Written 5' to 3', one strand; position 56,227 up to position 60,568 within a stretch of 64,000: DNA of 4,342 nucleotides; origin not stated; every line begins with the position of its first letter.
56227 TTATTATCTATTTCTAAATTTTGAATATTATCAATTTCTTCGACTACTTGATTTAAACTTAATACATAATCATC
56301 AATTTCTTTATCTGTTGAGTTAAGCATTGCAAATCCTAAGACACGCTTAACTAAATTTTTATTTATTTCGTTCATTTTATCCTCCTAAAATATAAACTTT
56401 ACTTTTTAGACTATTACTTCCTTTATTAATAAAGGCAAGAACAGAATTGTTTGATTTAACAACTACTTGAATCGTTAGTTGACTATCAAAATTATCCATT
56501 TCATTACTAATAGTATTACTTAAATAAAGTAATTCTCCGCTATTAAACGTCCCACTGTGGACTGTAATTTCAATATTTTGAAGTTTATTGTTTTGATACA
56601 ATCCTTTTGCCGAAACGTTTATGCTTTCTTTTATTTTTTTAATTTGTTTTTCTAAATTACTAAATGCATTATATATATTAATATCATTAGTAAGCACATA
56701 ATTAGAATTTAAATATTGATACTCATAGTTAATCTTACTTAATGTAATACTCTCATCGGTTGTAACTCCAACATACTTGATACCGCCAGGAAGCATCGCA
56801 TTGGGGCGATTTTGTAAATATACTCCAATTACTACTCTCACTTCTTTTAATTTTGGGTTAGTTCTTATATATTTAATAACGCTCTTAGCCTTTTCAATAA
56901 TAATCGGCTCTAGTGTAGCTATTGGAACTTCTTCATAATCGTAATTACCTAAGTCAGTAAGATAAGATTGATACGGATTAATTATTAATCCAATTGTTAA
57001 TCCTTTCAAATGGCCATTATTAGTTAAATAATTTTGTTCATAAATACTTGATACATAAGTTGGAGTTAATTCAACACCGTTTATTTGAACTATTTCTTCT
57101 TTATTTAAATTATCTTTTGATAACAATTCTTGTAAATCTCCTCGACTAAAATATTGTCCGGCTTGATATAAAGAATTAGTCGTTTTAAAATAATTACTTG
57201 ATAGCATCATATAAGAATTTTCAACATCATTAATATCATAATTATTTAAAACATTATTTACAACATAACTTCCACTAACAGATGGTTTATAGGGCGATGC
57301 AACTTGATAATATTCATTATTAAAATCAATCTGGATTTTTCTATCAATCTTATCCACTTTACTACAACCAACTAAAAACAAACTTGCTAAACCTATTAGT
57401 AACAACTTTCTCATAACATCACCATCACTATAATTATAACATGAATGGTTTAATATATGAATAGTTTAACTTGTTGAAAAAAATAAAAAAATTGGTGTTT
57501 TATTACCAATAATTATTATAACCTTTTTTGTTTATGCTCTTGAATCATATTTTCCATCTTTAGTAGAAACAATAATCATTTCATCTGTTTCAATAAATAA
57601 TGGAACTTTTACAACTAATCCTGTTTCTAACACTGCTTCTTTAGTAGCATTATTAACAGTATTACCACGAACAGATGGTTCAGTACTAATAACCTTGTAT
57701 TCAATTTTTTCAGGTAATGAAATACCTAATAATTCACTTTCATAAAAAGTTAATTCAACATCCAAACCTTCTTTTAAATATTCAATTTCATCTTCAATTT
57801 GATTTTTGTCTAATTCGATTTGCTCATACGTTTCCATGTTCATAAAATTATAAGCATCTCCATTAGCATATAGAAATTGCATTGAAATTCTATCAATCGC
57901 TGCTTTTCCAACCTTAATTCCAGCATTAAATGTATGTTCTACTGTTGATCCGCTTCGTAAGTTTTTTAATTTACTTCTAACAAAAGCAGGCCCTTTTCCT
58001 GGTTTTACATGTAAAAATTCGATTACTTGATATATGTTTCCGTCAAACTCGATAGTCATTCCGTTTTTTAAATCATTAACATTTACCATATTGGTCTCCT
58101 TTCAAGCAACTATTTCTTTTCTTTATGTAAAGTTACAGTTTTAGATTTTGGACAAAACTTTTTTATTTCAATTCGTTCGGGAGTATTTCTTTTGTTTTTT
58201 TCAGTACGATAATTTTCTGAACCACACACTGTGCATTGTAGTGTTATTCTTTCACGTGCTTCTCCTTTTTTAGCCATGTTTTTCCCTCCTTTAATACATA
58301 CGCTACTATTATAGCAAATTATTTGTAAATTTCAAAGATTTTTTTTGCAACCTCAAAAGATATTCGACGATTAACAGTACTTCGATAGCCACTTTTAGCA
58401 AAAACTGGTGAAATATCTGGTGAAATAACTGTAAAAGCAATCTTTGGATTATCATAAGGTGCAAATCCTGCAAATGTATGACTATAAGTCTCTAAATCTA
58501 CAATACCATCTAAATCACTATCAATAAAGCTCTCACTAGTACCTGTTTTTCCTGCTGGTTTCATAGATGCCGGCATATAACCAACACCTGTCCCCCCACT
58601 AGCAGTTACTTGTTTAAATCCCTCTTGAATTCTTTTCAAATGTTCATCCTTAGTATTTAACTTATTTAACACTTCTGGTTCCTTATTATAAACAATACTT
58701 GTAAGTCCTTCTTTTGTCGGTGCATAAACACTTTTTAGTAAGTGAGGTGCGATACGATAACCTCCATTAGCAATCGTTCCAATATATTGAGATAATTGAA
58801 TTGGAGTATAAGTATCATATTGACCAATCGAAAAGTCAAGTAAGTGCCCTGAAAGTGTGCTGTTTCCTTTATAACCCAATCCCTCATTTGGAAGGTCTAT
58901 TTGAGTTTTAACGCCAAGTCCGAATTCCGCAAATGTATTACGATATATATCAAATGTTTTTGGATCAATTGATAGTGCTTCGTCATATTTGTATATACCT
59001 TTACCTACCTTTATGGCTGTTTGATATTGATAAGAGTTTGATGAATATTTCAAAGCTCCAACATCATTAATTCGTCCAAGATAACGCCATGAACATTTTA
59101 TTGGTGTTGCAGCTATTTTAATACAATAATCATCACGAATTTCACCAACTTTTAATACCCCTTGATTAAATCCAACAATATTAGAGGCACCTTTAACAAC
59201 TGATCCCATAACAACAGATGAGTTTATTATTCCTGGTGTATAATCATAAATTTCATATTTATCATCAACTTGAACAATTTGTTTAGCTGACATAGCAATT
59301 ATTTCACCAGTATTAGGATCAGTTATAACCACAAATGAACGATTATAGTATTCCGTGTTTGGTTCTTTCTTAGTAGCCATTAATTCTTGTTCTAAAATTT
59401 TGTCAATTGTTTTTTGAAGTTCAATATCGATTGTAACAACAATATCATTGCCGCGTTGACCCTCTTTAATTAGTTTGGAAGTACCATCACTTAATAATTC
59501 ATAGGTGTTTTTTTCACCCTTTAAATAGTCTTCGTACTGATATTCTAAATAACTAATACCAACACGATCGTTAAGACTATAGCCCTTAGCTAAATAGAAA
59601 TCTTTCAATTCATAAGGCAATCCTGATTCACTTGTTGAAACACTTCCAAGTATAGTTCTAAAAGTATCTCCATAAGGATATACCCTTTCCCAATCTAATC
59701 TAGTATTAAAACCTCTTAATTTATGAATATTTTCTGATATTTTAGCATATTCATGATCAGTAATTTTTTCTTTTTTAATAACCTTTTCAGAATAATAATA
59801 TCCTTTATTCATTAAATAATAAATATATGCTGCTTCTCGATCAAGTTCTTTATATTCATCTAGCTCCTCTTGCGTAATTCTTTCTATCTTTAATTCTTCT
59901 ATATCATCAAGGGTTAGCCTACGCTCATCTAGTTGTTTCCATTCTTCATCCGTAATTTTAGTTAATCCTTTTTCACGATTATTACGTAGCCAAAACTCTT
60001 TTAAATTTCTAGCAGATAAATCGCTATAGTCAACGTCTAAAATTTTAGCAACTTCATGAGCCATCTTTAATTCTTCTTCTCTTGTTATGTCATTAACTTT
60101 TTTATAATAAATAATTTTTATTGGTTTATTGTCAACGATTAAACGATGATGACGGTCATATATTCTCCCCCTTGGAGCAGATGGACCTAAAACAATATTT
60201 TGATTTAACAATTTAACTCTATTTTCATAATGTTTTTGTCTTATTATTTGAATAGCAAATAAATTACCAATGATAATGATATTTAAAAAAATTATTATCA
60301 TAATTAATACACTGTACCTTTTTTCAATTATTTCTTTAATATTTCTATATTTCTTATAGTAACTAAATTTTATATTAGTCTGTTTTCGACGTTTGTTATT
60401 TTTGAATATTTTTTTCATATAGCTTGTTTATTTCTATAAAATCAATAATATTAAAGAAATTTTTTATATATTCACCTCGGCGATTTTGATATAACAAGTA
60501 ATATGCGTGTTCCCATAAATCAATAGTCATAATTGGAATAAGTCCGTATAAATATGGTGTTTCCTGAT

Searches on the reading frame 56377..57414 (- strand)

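Call 48: search_protein_families(library=pfam, proteins=[window:56377-57414:-], max_evalue=0.001)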
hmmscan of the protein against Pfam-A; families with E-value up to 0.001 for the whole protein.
window:56377-57414:- (345 aa): 1 family
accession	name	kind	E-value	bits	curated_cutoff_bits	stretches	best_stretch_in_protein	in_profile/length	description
PF07537.17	CamS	-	3.6e-37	128.7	25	1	42-335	1-314/316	CamS sex pheromone cAM373 precursor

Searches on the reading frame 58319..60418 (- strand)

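Call 47: search_protein_families(library=pfam, proteins=[window:58319-60418:-], max_evalue=0.001)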
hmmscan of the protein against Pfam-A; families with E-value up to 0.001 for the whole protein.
window:58319-60418:- (699 aa): 2 families
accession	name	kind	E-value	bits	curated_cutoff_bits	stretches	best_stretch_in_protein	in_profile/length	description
PF00905.27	Transpeptidase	-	2.4e-49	168.6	22.1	1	362-670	2-282/299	Penicillin binding protein transpeptidase domain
PF03717.20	PBP_dimer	-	3.4e-33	116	24.4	1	80-317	3-176/180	Penicillin-binding Protein dimerisation domain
